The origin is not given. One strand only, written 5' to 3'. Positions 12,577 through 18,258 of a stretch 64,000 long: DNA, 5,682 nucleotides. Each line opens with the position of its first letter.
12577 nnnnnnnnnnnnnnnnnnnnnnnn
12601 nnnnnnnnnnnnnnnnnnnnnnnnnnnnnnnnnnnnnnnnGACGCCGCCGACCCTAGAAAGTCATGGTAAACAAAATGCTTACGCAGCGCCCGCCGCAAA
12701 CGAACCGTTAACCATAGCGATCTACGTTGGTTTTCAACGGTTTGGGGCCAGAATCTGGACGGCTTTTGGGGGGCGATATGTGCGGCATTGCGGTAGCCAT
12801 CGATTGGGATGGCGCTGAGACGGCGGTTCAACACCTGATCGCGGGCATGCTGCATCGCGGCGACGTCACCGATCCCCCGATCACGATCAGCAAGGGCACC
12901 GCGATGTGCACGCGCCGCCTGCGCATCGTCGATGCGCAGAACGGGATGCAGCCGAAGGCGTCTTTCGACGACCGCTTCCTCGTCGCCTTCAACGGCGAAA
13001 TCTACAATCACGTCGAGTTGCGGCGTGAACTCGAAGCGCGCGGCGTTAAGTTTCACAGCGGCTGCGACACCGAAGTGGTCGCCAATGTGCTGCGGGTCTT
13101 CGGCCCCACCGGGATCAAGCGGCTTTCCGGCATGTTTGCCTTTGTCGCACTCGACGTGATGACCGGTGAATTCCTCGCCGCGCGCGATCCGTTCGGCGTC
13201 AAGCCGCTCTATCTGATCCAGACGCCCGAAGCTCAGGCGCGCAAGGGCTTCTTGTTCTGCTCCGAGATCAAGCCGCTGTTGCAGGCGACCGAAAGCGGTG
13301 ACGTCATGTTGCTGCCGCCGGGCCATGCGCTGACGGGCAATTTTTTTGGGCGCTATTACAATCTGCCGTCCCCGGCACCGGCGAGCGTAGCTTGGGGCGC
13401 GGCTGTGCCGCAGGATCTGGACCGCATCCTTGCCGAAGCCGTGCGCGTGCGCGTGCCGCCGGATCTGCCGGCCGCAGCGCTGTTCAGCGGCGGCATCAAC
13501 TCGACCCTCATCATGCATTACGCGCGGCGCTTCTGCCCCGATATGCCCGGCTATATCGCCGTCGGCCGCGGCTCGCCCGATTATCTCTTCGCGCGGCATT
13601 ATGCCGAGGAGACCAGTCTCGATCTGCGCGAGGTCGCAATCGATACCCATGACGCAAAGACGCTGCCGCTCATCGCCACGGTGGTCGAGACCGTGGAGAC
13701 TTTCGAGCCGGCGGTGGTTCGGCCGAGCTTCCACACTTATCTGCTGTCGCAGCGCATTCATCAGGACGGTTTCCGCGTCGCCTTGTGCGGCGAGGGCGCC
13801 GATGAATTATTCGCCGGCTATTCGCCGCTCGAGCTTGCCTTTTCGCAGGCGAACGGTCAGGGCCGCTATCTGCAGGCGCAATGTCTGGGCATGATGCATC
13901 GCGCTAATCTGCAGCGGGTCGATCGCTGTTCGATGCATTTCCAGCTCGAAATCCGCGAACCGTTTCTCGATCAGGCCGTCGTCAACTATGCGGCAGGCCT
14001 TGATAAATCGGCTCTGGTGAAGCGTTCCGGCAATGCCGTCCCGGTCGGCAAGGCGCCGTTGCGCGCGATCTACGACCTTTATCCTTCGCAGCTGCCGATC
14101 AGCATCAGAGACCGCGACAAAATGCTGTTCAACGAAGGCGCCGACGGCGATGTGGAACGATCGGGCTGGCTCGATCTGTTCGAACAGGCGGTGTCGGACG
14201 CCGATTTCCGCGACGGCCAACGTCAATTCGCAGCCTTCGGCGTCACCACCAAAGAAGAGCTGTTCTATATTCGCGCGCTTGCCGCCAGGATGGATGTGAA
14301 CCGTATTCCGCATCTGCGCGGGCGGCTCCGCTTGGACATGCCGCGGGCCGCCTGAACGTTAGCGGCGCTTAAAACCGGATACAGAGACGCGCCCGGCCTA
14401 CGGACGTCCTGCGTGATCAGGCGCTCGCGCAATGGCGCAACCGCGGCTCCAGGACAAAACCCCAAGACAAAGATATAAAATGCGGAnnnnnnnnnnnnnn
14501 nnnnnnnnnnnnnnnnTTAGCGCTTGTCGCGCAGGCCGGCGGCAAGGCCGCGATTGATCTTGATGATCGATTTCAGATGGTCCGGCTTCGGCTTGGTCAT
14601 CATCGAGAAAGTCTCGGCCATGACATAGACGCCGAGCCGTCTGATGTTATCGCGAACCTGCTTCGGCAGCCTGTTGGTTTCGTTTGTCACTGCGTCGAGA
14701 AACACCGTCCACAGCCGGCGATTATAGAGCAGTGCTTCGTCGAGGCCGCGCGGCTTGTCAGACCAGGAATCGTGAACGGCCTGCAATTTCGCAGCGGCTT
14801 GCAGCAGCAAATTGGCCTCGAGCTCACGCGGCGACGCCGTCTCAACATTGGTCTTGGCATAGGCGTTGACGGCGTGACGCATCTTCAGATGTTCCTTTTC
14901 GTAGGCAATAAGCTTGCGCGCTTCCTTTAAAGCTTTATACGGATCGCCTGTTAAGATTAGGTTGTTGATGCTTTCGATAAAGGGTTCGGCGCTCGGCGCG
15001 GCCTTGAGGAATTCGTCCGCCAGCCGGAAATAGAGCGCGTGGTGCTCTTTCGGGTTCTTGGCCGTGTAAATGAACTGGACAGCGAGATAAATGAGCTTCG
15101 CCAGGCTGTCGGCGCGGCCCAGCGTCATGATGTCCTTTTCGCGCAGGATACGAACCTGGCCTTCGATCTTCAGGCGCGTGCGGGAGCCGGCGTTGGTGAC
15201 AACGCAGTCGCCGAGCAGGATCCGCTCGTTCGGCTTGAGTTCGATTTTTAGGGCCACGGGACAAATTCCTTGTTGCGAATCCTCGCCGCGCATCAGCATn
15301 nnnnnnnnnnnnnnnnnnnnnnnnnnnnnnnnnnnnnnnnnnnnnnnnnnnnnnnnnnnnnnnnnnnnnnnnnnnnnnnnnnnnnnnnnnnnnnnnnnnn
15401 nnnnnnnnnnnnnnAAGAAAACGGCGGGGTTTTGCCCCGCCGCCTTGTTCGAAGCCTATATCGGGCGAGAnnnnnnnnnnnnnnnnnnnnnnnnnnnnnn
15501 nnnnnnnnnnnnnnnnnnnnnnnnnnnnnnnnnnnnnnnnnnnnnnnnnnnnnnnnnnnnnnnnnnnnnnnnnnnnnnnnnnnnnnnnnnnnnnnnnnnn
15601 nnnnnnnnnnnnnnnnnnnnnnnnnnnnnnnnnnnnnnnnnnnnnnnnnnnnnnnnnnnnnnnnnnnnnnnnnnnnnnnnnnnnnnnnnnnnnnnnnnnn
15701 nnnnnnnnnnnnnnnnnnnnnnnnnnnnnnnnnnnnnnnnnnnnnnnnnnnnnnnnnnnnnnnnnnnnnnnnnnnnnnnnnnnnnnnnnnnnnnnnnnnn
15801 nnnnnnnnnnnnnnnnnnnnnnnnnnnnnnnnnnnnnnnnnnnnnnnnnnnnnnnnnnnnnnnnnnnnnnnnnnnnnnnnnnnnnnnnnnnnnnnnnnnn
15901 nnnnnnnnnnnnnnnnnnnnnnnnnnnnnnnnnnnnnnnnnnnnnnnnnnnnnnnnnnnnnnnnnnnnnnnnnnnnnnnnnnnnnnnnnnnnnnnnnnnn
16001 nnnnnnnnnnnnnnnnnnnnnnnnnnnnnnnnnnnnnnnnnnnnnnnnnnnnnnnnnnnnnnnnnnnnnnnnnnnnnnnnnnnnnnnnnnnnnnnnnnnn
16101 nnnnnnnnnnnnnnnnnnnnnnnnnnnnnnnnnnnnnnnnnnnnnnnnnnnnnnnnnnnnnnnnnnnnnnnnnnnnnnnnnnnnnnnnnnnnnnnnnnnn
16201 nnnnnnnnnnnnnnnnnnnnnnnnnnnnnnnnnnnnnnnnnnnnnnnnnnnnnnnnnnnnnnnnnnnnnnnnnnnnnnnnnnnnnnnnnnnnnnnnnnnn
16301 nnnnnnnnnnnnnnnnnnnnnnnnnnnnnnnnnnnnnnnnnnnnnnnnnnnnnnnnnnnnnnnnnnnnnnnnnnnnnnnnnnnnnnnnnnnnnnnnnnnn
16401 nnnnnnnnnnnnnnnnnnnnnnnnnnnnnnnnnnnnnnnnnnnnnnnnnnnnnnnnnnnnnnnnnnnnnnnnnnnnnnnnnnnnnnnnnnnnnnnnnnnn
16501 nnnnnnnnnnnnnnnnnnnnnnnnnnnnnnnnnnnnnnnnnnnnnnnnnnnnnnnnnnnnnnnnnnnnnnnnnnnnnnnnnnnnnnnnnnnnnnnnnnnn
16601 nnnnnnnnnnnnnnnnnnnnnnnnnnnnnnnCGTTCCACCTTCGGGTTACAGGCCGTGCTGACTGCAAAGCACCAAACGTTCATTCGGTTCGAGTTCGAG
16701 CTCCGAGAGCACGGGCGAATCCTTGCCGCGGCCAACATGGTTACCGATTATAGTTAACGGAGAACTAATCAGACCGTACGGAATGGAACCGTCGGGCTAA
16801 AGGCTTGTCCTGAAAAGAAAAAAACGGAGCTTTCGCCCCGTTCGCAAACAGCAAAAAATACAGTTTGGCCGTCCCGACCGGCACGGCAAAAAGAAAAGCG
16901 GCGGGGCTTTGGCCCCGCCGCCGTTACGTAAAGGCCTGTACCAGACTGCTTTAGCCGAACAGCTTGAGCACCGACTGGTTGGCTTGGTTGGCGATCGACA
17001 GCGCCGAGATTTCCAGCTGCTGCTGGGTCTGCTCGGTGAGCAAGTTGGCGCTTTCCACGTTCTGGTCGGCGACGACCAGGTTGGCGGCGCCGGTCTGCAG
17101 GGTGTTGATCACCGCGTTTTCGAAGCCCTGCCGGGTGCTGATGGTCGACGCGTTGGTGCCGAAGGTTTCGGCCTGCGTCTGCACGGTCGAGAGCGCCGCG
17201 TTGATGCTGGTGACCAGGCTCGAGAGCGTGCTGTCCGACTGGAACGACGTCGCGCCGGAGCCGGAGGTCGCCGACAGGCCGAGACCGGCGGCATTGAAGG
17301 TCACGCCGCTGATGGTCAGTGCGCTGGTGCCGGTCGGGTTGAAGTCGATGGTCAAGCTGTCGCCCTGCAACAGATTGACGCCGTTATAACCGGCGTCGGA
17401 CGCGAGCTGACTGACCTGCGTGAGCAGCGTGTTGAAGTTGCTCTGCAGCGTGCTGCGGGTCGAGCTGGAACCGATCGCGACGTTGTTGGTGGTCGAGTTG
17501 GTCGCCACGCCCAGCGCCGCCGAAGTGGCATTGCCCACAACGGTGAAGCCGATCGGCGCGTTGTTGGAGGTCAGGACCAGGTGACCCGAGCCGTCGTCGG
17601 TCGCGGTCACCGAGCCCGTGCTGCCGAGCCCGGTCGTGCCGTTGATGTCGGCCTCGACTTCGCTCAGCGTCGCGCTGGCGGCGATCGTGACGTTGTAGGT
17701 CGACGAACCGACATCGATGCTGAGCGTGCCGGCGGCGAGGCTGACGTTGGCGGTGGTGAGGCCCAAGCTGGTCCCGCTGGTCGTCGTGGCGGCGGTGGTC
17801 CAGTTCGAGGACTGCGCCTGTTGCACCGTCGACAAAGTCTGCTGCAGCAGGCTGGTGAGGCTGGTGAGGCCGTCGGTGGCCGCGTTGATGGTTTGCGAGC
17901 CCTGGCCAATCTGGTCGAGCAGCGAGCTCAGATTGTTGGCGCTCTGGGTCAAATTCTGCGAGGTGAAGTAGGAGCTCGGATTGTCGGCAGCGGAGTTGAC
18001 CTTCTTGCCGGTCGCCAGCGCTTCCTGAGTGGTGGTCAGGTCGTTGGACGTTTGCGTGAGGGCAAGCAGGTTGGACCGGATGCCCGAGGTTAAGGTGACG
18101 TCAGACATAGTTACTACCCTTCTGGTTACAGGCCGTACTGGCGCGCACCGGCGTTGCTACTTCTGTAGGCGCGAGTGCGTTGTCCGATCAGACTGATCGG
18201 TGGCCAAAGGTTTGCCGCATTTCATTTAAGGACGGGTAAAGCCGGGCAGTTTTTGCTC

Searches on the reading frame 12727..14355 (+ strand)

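Call 23: search_protein_families(library=pfam, proteins=[window:12727-14355:+], max_evalue=0.001)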
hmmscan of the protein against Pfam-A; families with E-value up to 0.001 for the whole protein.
window:12727-14355:+ (542 aa): 3 families
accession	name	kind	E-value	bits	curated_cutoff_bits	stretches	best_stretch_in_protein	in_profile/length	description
PF00733.27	Asn_synthase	-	1.1e-38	134.3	21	2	231-369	2-138/354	Asparagine synthase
PF13537.11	GATase_7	-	2e-34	118.7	25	1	63-185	2-122/123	Glutamine amidotransferase domain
PF13522.11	GATase_6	-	6.7e-27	94.5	27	1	53-178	7-128/130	Glutamine amidotransferase domain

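Call 57: search_protein_families(library=ncbifam, proteins=[window:12727-14355:+], max_evalue=0.001)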
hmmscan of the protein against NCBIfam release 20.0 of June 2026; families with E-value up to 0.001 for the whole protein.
window:12727-14355:+ (542 aa): 9 families
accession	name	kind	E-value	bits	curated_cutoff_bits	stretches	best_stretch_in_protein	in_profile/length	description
NF006949.0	PRK09431.1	equivalog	5.3e-81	272.8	499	1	18-519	1-503/554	asparagine synthase B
TIGR01536.1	asn_synth_AEB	equivalog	5.7e-77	259.9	267.1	3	19-203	1-182/517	asparagine synthase (glutamine-hydrolyzing)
TIGR03108.1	eps_aminotran_1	hypoth_equivalog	3.7e-51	174.6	816.9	3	18-188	1-170/628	XrtA/PEP-CTERM system amidotransferase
TIGR03104.1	trio_amidotrans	equivalog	3.7e-46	157.6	570.1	2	18-189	1-170/589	N-acetylglutaminylglutamine amidotransferase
NF033535.1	lass_lactam_cya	exception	3.8e-20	72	525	1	28-187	14-168/668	lasso peptide isopeptide bond-forming cyclase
TIGR01134.1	purF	equivalog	1.8e-10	40.8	350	1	74-180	84-195/432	amidophosphoribosyltransferase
NF001484.0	PRK00331.1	subfamily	8e-09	34.4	381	1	75-134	86-155/601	isomerizing glutamine--fructose-6-phosphate transaminase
TIGR01135.1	glmS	equivalog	1.3e-08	33.8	418.05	1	76-140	86-160/607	glutamine--fructose-6-phosphate transaminase (isomerizing)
NF033561.1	macrolact_Ik_Al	subfamily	6.6e-07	28.3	300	1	191-375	156-343/561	albusnodin/ikarugamycin family macrolactam cyclase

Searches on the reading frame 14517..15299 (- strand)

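Call 23: search_protein_families(library=pfam, proteins=[window:14517-15299:-], max_evalue=0.001)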
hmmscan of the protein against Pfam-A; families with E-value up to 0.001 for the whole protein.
window:14517-15299:- (260 aa): 2 families
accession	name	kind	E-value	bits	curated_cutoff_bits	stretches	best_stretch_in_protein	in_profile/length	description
PF07378.16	FlbT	-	4.7e-35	120.8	27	1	17-137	1-124/125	Flagellar protein FlbT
PF07309.16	FlaF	-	2.7e-29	101.9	23.6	1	145-256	3-113/113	Flagellar protein FlaF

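Call 57: search_protein_families(library=ncbifam, proteins=[window:14517-15299:-], max_evalue=0.001)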
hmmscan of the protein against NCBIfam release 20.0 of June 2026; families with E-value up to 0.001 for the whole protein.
window:14517-15299:- (260 aa): 4 families
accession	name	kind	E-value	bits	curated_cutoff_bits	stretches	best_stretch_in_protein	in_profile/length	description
NF009432.1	PRK12791.1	equivalog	3e-43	146.9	153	1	16-137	2-124/126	flagellar biosynthesis repressor FlbT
NF009435.1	PRK12794.1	equivalog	5.1e-30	103.9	91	1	143-258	2-115/116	flagellar biosynthesis regulator FlaF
NF001995.1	PRK00794.1-1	equivalog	3.7e-18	65.9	125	1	17-138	1-125/125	flagellar biosynthesis repressor FlbT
NF009434.1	PRK12793.1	equivalog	5.3e-12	45.7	99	1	154-254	13-111/113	flagellar biosynthesis regulator FlaF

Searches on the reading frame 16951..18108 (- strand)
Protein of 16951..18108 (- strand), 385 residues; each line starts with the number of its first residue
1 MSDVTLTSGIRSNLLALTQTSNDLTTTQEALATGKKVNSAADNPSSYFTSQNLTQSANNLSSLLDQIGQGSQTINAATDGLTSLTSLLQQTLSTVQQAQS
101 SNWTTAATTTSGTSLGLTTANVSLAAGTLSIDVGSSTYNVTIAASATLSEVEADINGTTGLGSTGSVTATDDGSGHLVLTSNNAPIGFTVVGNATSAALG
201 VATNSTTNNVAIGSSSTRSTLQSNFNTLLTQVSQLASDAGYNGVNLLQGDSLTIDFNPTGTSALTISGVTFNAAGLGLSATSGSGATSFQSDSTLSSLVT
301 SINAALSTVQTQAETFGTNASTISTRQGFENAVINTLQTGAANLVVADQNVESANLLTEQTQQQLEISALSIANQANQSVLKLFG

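Call 3: search_protein_families(library=pfam, proteins=[window:16951-18108:-], max_evalue=1)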
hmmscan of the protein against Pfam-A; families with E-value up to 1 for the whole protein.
window:16951-18108:- (385 aa): 5 families
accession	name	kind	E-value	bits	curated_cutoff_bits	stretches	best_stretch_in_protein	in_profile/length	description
PF00669.25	Flagellin_N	-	1.9e-10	41.4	26.6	2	15-104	12-101/139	Bacterial flagellin N-terminal helical region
PF00700.27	Flagellin_C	-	4.9e-07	30.4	23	1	300-384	2-86/86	Bacterial flagellin C-terminal helical region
PF03500.18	Cellsynth_D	-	0.096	13.3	23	0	140-186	33-80/110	Cellulose synthase subunit D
PF22963.3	Ig_NUP210_3rd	-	0.11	13.1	27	0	331-355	67-91/105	NUP210 Ig-like domain 3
PF09177.16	STX6_10_61_N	-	0.46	11.5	29.4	0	299-338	57-96/99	Syntaxin 6/10/61, N-terminal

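Call 4: search_protein_families(library=ncbifam, proteins=[window:16951-18108:-], max_evalue=1)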
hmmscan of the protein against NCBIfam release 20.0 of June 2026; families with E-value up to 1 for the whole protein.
window:16951-18108:- (385 aa): 8 families
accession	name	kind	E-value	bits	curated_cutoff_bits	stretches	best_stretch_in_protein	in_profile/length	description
NF009330.0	PRK12688.1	subfamily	1.4e-59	202.3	614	2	167-384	529-751/752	flagellin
NF011295.0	PRK14708.1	subfamily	1.3e-54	185.7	1384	2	170-384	669-887/888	flagellin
NF009329.0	PRK12687.1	subfamily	5.5e-13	49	311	1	199-384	127-312/313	flagellin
NF009444.0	PRK12802.1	equivalog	5.7e-12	45.7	332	1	214-384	105-281/282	flagellin domain-containing protein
NF005187.0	PRK06663.1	equivalog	4.1e-05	22.5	337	1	16-98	16-98/419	flagellar hook-associated protein 3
TIGR03878.1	thermo_KaiC_2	hypoth_equivalog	0.059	12.7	232.2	1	167-238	58-129/259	KaiC domain-containing protein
NF009449.0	PRK12807.1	subfamily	0.11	12.1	347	1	212-383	101-285/287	flagellin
NF006470.0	PRK08869.1-5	equivalog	0.22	10.7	423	2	214-258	104-148/388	flagellin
